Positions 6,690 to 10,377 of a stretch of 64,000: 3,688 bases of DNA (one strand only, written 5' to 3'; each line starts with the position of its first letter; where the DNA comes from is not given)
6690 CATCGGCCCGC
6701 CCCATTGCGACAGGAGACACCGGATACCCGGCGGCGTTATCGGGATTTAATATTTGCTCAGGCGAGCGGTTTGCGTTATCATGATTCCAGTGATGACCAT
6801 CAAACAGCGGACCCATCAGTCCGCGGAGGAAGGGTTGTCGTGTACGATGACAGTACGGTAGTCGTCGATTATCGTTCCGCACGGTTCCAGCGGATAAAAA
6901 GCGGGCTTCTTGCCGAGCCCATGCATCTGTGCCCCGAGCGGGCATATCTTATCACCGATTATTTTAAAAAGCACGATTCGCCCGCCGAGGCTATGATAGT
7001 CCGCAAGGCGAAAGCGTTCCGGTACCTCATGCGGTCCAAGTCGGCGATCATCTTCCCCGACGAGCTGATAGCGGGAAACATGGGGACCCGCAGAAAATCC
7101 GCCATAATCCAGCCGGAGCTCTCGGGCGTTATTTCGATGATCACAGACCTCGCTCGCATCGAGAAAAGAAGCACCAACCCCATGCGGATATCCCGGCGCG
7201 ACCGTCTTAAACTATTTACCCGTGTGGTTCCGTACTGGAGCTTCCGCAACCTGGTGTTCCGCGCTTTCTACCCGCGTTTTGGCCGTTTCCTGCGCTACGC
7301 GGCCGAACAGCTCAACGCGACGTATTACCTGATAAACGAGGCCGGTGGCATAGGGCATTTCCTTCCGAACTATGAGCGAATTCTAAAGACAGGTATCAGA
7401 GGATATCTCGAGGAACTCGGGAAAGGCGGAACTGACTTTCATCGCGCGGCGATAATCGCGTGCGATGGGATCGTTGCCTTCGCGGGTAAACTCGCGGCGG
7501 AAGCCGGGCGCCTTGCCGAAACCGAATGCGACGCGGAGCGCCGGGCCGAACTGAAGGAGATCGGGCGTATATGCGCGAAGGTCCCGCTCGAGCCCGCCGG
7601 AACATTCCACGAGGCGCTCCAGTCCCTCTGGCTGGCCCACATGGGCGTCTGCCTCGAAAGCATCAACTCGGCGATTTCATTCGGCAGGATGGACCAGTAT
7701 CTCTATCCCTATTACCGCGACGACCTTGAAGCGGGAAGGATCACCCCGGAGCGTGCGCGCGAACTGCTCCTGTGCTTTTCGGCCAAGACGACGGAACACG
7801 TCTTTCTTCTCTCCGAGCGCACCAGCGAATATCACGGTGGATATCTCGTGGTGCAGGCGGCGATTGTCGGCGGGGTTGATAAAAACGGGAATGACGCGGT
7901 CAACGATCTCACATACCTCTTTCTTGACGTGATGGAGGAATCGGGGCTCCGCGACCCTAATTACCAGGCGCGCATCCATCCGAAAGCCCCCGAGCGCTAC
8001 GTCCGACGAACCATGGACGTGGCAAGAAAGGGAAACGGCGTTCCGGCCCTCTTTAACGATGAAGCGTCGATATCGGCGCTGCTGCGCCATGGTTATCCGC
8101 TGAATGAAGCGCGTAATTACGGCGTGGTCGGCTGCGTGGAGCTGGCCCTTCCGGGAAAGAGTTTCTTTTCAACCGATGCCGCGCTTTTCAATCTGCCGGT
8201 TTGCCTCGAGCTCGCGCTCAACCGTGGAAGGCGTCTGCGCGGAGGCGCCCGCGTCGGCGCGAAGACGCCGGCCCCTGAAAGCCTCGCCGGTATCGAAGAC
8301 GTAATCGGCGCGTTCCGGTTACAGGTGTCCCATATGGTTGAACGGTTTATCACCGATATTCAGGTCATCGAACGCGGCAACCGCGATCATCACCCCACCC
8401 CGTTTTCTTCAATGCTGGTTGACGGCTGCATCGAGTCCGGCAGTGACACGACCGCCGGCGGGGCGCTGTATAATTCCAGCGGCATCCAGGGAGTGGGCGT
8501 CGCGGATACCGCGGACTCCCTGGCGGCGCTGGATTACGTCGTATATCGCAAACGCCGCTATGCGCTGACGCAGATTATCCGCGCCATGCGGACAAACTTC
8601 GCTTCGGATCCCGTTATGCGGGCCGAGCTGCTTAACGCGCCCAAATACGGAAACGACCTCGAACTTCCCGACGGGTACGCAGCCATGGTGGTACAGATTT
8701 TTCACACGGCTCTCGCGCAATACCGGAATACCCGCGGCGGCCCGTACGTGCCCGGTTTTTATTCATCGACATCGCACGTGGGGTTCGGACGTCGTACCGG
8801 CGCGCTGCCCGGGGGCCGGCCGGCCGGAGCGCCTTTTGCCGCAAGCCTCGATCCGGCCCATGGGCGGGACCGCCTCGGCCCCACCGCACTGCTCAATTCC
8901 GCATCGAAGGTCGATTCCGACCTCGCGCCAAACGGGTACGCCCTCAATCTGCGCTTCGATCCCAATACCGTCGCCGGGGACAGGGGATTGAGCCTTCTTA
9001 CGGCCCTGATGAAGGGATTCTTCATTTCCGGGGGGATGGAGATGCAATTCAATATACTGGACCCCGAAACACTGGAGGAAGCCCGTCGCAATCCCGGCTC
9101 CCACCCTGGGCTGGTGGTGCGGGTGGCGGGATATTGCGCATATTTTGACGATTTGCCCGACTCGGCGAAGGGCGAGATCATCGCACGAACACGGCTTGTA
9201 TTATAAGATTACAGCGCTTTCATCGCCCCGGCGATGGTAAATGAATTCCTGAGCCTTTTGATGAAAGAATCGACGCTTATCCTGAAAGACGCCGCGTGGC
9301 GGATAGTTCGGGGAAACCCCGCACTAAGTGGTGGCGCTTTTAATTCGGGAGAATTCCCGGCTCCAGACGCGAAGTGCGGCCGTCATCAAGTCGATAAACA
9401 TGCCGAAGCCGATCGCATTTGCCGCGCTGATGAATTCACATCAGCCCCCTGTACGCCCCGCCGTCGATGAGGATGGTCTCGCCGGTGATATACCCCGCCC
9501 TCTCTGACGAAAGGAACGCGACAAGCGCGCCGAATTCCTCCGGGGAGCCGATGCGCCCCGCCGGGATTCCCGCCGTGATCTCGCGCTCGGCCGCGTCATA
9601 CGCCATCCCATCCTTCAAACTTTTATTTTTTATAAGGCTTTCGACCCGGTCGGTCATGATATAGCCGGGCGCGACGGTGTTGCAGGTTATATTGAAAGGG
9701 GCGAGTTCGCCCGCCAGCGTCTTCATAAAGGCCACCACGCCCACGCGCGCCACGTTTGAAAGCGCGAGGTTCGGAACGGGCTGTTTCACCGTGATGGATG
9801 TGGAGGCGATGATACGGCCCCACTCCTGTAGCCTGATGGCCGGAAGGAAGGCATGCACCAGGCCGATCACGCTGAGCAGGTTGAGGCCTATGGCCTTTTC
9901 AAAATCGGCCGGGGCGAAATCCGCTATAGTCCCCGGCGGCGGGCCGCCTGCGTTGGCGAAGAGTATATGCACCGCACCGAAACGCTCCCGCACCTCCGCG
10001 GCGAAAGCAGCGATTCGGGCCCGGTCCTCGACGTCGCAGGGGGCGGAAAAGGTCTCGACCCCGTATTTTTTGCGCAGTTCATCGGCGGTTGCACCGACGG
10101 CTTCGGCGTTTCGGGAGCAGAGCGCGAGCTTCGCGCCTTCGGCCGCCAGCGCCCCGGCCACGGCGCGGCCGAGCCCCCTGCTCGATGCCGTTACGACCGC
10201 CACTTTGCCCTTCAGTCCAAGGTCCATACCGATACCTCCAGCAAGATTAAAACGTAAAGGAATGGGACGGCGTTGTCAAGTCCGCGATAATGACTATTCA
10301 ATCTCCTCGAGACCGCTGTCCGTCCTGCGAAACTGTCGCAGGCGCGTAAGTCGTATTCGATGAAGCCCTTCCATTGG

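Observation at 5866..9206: Orphan glycyl-radical enzyme of the GCVE (dehydratase/lyase) class with no activating enzyme nearby, next to a secreted discoidin-like protein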

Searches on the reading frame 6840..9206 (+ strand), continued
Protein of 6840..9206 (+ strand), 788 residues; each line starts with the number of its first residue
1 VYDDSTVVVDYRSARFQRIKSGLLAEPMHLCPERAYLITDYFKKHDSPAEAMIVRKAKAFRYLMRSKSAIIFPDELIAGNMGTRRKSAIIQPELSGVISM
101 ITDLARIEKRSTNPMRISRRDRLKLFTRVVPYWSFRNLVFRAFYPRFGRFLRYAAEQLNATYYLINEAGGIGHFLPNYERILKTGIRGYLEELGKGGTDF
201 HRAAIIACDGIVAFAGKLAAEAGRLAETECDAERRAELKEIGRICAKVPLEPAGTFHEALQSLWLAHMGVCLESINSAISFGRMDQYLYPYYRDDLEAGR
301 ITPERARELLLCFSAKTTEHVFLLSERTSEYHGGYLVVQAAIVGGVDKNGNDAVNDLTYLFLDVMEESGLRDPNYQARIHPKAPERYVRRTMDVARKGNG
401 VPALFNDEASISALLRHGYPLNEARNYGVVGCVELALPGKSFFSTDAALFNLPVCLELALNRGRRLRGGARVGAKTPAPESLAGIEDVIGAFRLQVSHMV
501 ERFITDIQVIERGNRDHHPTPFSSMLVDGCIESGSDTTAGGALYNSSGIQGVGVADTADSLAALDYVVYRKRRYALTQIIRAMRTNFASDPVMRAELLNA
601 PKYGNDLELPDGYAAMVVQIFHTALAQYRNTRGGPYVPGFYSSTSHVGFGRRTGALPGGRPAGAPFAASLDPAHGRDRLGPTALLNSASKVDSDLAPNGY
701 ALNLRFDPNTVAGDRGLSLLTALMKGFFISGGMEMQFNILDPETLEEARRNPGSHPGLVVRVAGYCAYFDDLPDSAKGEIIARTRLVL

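Call 82: search_protein_representatives(protein=window:6840-9203:+)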
Query: 788 residues. Proteins with E-value up to 0.001 (for the whole library): 7942; up to 1e-10: 4661; up to 1e-30: 2243. The best 150 are listed.
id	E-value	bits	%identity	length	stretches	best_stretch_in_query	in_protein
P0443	0.0e+00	1112.3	63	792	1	14-787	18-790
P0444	2.3e-217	740.5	48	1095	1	15-784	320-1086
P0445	2.3e-215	733.8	43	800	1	12-786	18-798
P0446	2.3e-205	700.7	45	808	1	13-784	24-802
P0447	3.7e-181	620.7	40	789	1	14-784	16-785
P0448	1.7e-180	618.5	41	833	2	162-783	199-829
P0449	5.6e-167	573.8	39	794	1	15-785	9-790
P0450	8.7e-166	569.9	40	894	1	15-785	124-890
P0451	2.2e-160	552.0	40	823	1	14-784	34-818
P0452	1.7e-159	549.1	45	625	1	194-787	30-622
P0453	8.4e-158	543.5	38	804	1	17-786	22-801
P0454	1.1e-157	543.1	64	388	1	10-386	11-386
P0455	8.2e-157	540.2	38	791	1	15-785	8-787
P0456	1.3e-155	536.2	39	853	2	14-464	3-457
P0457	1.8e-155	535.8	38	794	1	15-785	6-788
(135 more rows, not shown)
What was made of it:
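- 6840..9206 (+): Glycyl-radical enzyme, 788 aa (HSV96502.1), from an uncharacterised clade of the CXE eliminase/isomerase class. The clade is one 50%-identity cluster (call 82).
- The clade is discrete: one 50% cluster, and the next relatives are at most 48% identical (call 82).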

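Call 83: search_protein_families(library=ncbifam, proteins=[P0443, P0444, P0445, P0446, P0447, P0449], max_evalue=1e-100)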
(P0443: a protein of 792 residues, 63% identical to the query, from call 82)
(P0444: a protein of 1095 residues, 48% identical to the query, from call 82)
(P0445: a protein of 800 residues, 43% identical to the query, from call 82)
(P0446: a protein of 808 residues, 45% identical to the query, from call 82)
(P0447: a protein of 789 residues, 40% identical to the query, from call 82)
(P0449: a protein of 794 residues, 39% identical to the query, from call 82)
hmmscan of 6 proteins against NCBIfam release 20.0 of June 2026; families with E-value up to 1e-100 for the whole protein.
P0443 (792 aa): 6 families
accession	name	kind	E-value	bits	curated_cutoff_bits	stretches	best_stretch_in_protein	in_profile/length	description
TIGR01774.1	PFL2-3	subfamily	4e-186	620.7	678.2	1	18-790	4-785/786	formate C-acetyltransferase/glycerol dehydratase family glycyl radical enzyme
NF043068.1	glycl_HYPD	equivalog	8.9e-145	483.7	1100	1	18-789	2-782/784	trans-4-hydroxy-L-proline dehydratase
TIGR04394.1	choline_CutC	equivalog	2.3e-143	479.5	1050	1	17-790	2-787/789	choline trimethylamine-lyase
NF048009.1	SfplDhtHpfGKleb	equivalog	7.1e-139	464.3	1000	1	11-789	19-822/824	(2S)-3-sulfopropanediol dehydratase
NF048011.1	SfplDhtHpsGDes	equivalog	1.9e-138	463.1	1000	1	9-789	15-819/821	(2S)-3-sulfopropanediol dehydratase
NF007437.0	PRK09983.1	equivalog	2e-136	456.1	1109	1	18-789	3-763/765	formate C-acetyltransferase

P0444 (1095 aa): 6 families
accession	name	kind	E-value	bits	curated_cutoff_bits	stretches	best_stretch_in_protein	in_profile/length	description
TIGR01774.1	PFL2-3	subfamily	6e-187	623.4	678.2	1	320-1090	5-786/786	formate C-acetyltransferase/glycerol dehydratase family glycyl radical enzyme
NF007437.0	PRK09983.1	equivalog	1.5e-138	463.1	1109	1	320-1090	4-765/765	formate C-acetyltransferase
NF048011.1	SfplDhtHpsGDes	equivalog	5.5e-133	445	1000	1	320-1089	25-820/821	(2S)-3-sulfopropanediol dehydratase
NF048009.1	SfplDhtHpfGKleb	equivalog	1.2e-129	433.8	1000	1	316-1086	24-820/824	(2S)-3-sulfopropanediol dehydratase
TIGR04394.1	choline_CutC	equivalog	1.4e-127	427.3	1050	1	319-1087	3-785/789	choline trimethylamine-lyase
NF043068.1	glycl_HYPD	equivalog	6.6e-126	421.3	1100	1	320-1086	3-780/784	trans-4-hydroxy-L-proline dehydratase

P0445 (800 aa): 7 families
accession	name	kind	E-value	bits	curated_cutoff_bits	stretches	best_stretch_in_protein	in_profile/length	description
TIGR01774.1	PFL2-3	subfamily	4.5e-212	706.5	678.2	1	20-797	4-783/786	formate C-acetyltransferase/glycerol dehydratase family glycyl radical enzyme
NF048009.1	SfplDhtHpfGKleb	equivalog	3.1e-164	548.2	1000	1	14-798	20-822/824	(2S)-3-sulfopropanediol dehydratase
NF043068.1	glycl_HYPD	equivalog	1.3e-156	522.8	1100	1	20-796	2-780/784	trans-4-hydroxy-L-proline dehydratase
TIGR04394.1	choline_CutC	equivalog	3.8e-156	521.8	1050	1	19-798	2-786/789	choline trimethylamine-lyase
NF007437.0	PRK09983.1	equivalog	2.4e-153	512.1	1109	1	20-796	3-761/765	formate C-acetyltransferase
NF048011.1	SfplDhtHpsGDes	equivalog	6.4e-151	504.4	1000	1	17-796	21-817/821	(2S)-3-sulfopropanediol dehydratase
NF033718.1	indole_decarb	equivalog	5.3e-112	375.6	1100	0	102-600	147-645/868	indoleacetate decarboxylase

P0446 (808 aa): 6 families
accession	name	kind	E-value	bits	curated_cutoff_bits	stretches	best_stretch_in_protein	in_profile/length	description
TIGR01774.1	PFL2-3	subfamily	6.8e-194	646.3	678.2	1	23-803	2-783/786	formate C-acetyltransferase/glycerol dehydratase family glycyl radical enzyme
NF048011.1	SfplDhtHpsGDes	equivalog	8.2e-134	447.8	1000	1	24-802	23-817/821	(2S)-3-sulfopropanediol dehydratase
NF043068.1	glycl_HYPD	equivalog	2.3e-128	429.4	1100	1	25-802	2-780/784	trans-4-hydroxy-L-proline dehydratase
NF007437.0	PRK09983.1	equivalog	3.8e-126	422.1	1109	1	24-803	2-762/765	formate C-acetyltransferase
TIGR04394.1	choline_CutC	equivalog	2.3e-125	420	1050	1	24-803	2-785/789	choline trimethylamine-lyase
NF048009.1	SfplDhtHpfGKleb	equivalog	4e-114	382.4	1000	1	26-802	27-820/824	(2S)-3-sulfopropanediol dehydratase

P0447 (789 aa): 7 families
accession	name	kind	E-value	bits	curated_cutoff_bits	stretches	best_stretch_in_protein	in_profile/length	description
TIGR01774.1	PFL2-3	subfamily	1.8e-183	611.9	678.2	1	15-787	3-784/786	formate C-acetyltransferase/glycerol dehydratase family glycyl radical enzyme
NF007437.0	PRK09983.1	equivalog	1.3e-132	443.5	1109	1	15-787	2-763/765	formate C-acetyltransferase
NF043068.1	glycl_HYPD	equivalog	5e-130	434.9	1100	1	16-785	2-780/784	trans-4-hydroxy-L-proline dehydratase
NF048009.1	SfplDhtHpfGKleb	equivalog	1.3e-128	430.4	1000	1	13-785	23-820/824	(2S)-3-sulfopropanediol dehydratase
NF048011.1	SfplDhtHpsGDes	equivalog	2.9e-126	422.8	1000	1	14-787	22-819/821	(2S)-3-sulfopropanediol dehydratase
TIGR04394.1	choline_CutC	equivalog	4.1e-123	412.6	1050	1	15-786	2-785/789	choline trimethylamine-lyase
NF033718.1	indole_decarb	equivalog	8.8e-101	338.5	1100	0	133-785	171-864/868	indoleacetate decarboxylase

P0449 (794 aa): 7 families
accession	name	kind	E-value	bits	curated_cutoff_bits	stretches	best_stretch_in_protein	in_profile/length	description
TIGR01774.1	PFL2-3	subfamily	2.1e-274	912.6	678.2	1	9-791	5-784/786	formate C-acetyltransferase/glycerol dehydratase family glycyl radical enzyme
NF007437.0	PRK09983.1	equivalog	1.3e-194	648.6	1109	1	9-791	4-763/765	formate C-acetyltransferase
NF048011.1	SfplDhtHpsGDes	equivalog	9.2e-191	636.1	1000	1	14-792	30-820/821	(2S)-3-sulfopropanediol dehydratase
NF043068.1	glycl_HYPD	equivalog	7.1e-181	603.1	1100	1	9-791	3-782/784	trans-4-hydroxy-L-proline dehydratase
TIGR04394.1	choline_CutC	equivalog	5e-170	567.7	1050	1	9-789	4-784/789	choline trimethylamine-lyase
NF048009.1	SfplDhtHpfGKleb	equivalog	7.1e-168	560.3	1000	1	9-790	27-821/824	(2S)-3-sulfopropanediol dehydratase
NF033718.1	indole_decarb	equivalog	3e-131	439.3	1100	1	106-792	155-867/868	indoleacetate decarboxylase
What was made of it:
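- On TIGR01774 PFL2/glycerol dehydratase subfamily: The clade representative P0443 scores 620.7 (call 83).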

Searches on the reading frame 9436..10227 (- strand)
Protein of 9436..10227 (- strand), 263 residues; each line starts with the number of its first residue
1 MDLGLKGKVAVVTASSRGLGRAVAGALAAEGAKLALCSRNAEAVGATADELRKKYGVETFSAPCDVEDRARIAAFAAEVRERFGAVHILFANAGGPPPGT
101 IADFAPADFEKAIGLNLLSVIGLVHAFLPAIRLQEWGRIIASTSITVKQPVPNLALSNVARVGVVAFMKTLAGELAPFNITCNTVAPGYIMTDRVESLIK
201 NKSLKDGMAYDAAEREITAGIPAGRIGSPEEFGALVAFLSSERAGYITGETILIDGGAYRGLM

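Call 6: search_protein_families(library=pfam, proteins=[window:9436-10227:-], max_evalue=0.01)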
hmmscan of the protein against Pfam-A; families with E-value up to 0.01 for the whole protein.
window:9436-10227:- (263 aa): 5 families
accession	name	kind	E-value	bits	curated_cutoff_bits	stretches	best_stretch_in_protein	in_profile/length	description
PF13561.12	adh_short_C2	-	4.7e-54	183.9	27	1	14-257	3-234/236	Enoyl-(Acyl carrier protein) reductase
PF00106.31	adh_short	-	5.2e-45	153.8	26.6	1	8-200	1-192/195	short chain dehydrogenase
PF08659.16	KR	-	1.2e-08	35.6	22.6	1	11-113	4-109/180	KR domain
PF23441.1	SDR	-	3.2e-05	23.9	27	1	14-259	14-256/258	SDR-like rossmann domain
PF08643.16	DUF1776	-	0.0004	20.3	25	1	98-190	105-199/294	Fungal family of unknown function (DUF1776)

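Call 7: search_protein_families(library=ncbifam, proteins=[window:9436-10227:-], max_evalue=0.01)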
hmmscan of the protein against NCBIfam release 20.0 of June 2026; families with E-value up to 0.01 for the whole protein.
window:9436-10227:- (263 aa): 233 families (the best 25 are shown)
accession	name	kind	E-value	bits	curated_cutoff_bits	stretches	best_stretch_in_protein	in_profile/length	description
NF006212.0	PRK08339.1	equivalog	1.5e-61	208.3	339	1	3-259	4-259/263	short chain dehydrogenase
NF005559.1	PRK07231.1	subfamily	3.1e-52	177.6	215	1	5-258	2-247/249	glucose 1-dehydrogenase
NF009468.0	PRK12826.1-4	equivalog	2.9e-50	171.4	318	1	5-258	5-247/256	SDR family oxidoreductase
NF004198.0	PRK05653.1-3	equivalog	1.3e-47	162.4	296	1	5-259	5-247/248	3-oxoacyl-ACP reductase FabG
NF009093.0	PRK12429.1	subfamily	1.3e-47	162.3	258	1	5-257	3-255/259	3-hydroxybutyrate dehydrogenase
NF004202.0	PRK05653.2-2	equivalog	1.8e-47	162.1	333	1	4-257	4-246/259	3-oxoacyl-ACP reductase FabG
NF009466.0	PRK12826.1-2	subfamily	1.9e-47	161.8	222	1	8-259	4-245/248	3-oxoacyl-ACP reductase FabG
NF005468.0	PRK07062.1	equivalog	2.9e-47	161.4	266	1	2-260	3-263/265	SDR family oxidoreductase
TIGR01830.1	3oxo_ACP_reduc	equivalog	3.5e-46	157.8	297.75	1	10-258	1-238/239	3-oxoacyl-[acyl-carrier-protein] reductase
TIGR01963.1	PHB_DH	subfamily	1.4e-45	155.6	307.05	1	8-257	2-251/255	3-hydroxybutyrate dehydrogenase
NF004778.0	PRK06124.1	equivalog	3e-45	154.6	303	1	4-258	8-252/256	SDR family oxidoreductase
NF005095.0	PRK06523.1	subfamily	5.6e-45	153.9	231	1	3-260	6-259/261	oxidoreductase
NF004197.0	PRK05653.1-1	equivalog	1.1e-44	153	332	1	1-259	1-247/249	3-oxoacyl-ACP reductase FabG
NF009464.0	PRK12824.1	subfamily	2e-44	152.1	269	1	8-259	3-243/245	3-oxoacyl-ACP reductase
NF004779.0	PRK06125.1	subfamily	5e-43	147.5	261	1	1-258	1-253/259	short-chain dehydrogenase/reductase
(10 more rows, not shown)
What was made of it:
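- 9436..10227 (-): SDR oxidoreductase (HSV96503.1), context only. Calls 6, 7.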
